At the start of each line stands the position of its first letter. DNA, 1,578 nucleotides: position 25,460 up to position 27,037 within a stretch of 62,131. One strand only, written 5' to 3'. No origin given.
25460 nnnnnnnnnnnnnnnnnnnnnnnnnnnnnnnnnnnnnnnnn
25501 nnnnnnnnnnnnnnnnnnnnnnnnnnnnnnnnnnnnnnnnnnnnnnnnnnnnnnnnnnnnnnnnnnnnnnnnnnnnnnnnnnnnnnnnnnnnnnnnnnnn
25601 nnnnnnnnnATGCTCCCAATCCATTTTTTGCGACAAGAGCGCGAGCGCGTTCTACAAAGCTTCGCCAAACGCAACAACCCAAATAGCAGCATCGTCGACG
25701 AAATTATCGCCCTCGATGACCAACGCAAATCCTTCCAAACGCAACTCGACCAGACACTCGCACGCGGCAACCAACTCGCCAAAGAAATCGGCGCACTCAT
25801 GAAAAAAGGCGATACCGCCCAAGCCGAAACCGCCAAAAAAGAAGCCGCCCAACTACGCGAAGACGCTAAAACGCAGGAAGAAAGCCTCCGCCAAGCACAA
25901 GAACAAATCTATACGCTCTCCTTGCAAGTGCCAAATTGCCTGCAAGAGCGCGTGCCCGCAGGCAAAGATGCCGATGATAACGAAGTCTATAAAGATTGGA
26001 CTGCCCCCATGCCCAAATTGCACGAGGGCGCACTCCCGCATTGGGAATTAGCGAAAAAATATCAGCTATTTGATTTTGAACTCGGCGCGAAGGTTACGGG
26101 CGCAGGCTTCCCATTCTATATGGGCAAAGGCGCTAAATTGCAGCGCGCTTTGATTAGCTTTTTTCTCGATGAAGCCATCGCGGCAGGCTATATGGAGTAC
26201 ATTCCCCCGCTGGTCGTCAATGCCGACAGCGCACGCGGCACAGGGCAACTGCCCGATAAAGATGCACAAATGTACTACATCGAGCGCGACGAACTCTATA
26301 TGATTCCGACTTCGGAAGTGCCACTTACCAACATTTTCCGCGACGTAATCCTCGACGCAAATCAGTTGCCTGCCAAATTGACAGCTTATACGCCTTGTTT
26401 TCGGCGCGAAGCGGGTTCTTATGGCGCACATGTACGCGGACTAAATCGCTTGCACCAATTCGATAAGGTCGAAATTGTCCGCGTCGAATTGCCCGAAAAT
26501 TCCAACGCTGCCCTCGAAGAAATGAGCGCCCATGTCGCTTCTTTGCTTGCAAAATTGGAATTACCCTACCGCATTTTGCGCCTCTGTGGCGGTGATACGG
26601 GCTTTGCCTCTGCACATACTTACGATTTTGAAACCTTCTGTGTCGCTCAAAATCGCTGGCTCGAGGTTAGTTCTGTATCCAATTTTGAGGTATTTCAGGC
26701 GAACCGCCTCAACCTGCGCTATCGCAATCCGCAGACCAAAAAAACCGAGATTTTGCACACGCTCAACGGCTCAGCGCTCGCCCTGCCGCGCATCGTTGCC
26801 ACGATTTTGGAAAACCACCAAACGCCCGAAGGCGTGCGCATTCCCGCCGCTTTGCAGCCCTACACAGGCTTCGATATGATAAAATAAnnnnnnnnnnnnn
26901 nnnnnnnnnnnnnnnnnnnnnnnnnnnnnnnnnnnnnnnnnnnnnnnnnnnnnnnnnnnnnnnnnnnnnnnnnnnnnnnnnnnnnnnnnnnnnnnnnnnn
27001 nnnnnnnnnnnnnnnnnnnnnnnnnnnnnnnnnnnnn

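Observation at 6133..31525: Compensatory base changes in a repeat module indicate selection on secondary structure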

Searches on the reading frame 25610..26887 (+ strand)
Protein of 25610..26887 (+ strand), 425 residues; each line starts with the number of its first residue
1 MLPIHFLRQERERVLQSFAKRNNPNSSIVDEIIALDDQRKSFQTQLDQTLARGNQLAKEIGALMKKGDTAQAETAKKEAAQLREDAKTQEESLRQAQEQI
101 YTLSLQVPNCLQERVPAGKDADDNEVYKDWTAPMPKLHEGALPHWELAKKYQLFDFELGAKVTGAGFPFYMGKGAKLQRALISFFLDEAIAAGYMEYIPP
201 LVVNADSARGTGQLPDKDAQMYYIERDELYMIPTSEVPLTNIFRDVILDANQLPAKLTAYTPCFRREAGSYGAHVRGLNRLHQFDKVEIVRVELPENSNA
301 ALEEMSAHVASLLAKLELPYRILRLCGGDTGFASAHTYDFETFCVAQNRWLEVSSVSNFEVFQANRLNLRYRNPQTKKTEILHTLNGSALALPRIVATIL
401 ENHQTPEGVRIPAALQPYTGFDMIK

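Call 14: search_protein_families(library=ncbifam, proteins=[window:25610-26887:+])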
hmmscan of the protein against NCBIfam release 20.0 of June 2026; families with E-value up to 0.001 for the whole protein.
window:25610-26887:+ (425 aa): 5 families
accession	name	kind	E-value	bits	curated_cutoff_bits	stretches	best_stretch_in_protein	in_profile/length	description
TIGR00414.1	serS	equivalog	1.2e-125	419.9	301.65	1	1-419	1-418/418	serine--tRNA ligase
TIGR00418.1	thrS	equivalog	3.4e-14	52.6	383.65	1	13-285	48-311/565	threonine--tRNA ligase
NF002120.0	PRK00960.1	equivalog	4.2e-07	28.9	611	1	238-320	320-399/518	serine--tRNA ligase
TIGR00408.1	proS_fam_I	equivalog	3.7e-05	22.8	437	1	227-417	98-282/475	proline--tRNA ligase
NF008979.1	PRK12325.1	exception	7.7e-05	21.7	550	0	163-268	35-143/437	proline--tRNA ligase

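Call 19: find_encoding_contigs(protein=window:25610-26887:+, flank=1000, max_places=3)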
Protein window:25610-26887:+ (425 aa): no gene with exactly this product is on record in the collection.

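Call 29: find_homologous_proteins(query=window:25610-26887:+, max_evalue=1e-50)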
Query window:25610-26887:+ (425 aa): 8000 proteins with E <= 1e-50 among 8000 candidates; the best 120 are listed.
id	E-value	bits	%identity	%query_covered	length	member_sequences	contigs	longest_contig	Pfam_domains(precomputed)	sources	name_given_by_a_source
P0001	1.3e-283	958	100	100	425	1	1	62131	PF00587.31,PF02403.28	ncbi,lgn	-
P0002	2.2e-260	882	91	100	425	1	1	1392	PF00587.31,PF02403.28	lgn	-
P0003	2.9e-238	809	83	100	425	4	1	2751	PF00587.31,PF02403.28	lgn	-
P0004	5.4e-236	801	83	100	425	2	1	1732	PF00587.31,PF02403.28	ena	-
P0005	2.1e-235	799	81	100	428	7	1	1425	PF00587.31,PF02403.28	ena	-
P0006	2.7e-234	796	82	100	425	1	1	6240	PF00587.31,PF02403.28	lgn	-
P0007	3.7e-229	779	81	100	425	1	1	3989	PF00587.31,PF02403.28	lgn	-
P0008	9.6e-220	748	76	100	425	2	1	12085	PF00587.31,PF02403.28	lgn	-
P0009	3.5e-219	746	76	100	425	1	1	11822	PF00587.31,PF02403.28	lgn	-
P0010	9.8e-210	715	74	100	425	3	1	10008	PF00587.31,PF02403.28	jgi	-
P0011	2.8e-206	703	72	100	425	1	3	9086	PF00587.31,PF02403.28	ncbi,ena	-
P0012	1.3e-182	625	64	100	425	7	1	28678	PF00587.31,PF02403.28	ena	-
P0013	2.2e-181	621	66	99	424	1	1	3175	PF00587.31,PF02403.28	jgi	jgi:seryl-tRNA synthetase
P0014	4.0e-181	621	65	100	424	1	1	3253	PF00587.31,PF02403.28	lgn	-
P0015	5.3e-180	617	64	100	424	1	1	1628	PF00587.31,PF02403.28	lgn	-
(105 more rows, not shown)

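Call 30: find_encoding_contigs(protein=P0001, flank=1000, max_places=2)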
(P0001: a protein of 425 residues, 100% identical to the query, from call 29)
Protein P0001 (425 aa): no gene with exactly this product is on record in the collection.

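Call 31: find_encoding_contigs(protein=P0008, flank=10000, max_places=2)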
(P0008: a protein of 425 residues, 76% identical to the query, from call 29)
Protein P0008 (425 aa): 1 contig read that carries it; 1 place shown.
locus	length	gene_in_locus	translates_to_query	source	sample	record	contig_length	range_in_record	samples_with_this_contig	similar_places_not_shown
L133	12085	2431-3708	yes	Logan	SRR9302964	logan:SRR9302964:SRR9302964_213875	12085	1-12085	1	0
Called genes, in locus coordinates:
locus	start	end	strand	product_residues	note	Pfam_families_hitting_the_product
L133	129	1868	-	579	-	PF07498:Rho_N, PF07497:Rho_RNA_bind, PF00006:ATP-synt_ab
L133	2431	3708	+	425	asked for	PF02403:Seryl_tRNA_N, PF00587:tRNA-synt_2b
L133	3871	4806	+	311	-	PF00781:DAGK_cat, PF19279:YegS_C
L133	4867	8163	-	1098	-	PF11028:TMEM260_N, PF28497:DUF8416, PF28495:TMEM260_2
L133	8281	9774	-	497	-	PF03062:MBOAT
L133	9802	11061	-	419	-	PF00994:MoCF_biosynth, PF18146:CinA_KH, PF02464:CinA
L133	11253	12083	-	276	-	?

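Call 32: find_encoding_contigs(protein=P0009, flank=10000, max_places=2)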
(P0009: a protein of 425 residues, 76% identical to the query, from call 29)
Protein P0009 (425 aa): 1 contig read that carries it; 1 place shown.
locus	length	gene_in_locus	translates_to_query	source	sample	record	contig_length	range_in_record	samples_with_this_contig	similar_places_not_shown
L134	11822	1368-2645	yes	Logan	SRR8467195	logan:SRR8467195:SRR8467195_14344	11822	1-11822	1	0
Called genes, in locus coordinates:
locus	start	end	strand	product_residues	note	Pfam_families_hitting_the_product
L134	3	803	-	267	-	?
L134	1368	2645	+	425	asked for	PF02403:Seryl_tRNA_N, PF00587:tRNA-synt_2b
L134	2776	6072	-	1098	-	PF11028:TMEM260_N, PF28497:DUF8416, PF28495:TMEM260_2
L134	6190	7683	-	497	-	PF03062:MBOAT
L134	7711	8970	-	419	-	PF00994:MoCF_biosynth, PF18146:CinA_KH, PF02464:CinA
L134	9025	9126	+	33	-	-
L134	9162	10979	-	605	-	PF00009:GTP_EFTU, PF01926:MMR_HSR1 (weak), PF22042:EF-G_D2 (faint), PF03144:GTP_EFTU_D2, PF00679:EFG_C, PF21018:BipA_C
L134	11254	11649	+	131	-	PF12098:DUF3574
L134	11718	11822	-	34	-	?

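Call 34: find_encoding_contigs(protein=P0006, flank=10000, max_places=2)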
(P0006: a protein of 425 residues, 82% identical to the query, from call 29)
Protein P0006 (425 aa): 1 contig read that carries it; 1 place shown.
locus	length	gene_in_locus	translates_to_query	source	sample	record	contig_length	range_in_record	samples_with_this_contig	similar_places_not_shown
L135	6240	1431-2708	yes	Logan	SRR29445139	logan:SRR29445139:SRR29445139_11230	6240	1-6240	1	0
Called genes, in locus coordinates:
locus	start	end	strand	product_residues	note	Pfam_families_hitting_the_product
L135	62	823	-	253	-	PF01925:TauE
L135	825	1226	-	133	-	PF00903:Glyoxalase, PF13468:Glyoxalase_3 (weak), PF13669:Glyoxalase_4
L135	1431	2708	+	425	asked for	PF02403:Seryl_tRNA_N, PF00587:tRNA-synt_2b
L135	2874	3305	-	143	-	PF01042:Ribonuc_L-PSP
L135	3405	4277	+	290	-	-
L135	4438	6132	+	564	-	PF00749:tRNA-synt_1c, PF03950:tRNA-synt_1c_C, PF20974:tRNA-synt_1c_C2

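Call 35: find_encoding_contigs(protein=P0007, flank=10000, max_places=2)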
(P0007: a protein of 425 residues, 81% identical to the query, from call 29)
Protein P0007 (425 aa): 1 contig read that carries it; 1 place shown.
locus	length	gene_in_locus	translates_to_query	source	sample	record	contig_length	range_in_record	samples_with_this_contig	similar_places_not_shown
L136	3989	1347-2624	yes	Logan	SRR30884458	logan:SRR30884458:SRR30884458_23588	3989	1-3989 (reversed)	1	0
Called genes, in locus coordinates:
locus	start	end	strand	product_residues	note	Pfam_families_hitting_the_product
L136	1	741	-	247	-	?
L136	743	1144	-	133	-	PF00903:Glyoxalase, PF13468:Glyoxalase_3, PF13669:Glyoxalase_4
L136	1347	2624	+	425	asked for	PF02403:Seryl_tRNA_N, PF00587:tRNA-synt_2b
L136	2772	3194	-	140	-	PF01042:Ribonuc_L-PSP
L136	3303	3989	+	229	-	?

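Call 36: find_encoding_contigs(protein=P0003, flank=10000, max_places=2)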
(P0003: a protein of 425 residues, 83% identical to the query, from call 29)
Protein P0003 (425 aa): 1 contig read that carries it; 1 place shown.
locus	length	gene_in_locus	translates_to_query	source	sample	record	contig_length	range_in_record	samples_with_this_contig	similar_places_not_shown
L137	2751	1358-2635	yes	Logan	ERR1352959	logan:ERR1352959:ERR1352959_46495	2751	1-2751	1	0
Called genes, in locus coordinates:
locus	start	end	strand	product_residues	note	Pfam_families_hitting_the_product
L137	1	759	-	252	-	PF01925:TauE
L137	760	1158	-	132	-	PF00903:Glyoxalase, PF13468:Glyoxalase_3 (weak), PF13669:Glyoxalase_4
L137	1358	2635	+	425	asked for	PF02403:Seryl_tRNA_N, PF00587:tRNA-synt_2b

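Call 53: find_encoding_contigs(protein=P0002, flank=10000, max_places=3)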
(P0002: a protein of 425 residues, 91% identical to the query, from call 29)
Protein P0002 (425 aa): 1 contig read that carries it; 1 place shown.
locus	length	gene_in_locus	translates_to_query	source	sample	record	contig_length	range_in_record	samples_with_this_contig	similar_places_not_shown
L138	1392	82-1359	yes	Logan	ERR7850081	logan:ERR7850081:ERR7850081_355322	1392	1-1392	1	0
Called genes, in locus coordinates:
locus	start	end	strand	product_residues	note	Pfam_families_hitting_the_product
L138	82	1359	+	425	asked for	PF02403:Seryl_tRNA_N, PF00587:tRNA-synt_2b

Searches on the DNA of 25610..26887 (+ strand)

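Call 89: search_with_rna_model(model_id=R1, sources=[L133, L134, L135, L136, L137, L138, L139, L140, L141, L142, L143], max_evalue=1, filters=off)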
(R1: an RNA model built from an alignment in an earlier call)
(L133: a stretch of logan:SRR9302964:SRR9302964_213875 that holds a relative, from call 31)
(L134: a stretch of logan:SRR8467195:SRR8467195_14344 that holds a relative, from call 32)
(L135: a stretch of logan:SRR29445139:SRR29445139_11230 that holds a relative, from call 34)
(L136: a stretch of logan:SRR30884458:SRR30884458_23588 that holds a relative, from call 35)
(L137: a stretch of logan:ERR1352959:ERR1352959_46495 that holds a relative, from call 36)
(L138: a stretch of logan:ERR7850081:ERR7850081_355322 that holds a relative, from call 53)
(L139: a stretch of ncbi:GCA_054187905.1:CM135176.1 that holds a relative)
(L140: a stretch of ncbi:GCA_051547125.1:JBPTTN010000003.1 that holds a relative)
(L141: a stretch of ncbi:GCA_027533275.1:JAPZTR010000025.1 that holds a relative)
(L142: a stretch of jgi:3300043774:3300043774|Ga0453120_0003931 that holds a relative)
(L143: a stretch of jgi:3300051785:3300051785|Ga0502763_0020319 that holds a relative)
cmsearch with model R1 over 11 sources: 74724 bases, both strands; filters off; matches with E-value up to 1: 4.
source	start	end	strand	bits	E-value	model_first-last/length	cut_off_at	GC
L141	7977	8074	-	27.5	0.00011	1-94/94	no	0.31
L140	127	207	+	13.4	0.31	1-94/94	no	0.43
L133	9871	9894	+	13.4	0.31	1-94/94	no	0.67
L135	3856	3904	+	12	0.68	17-66/94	no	0.29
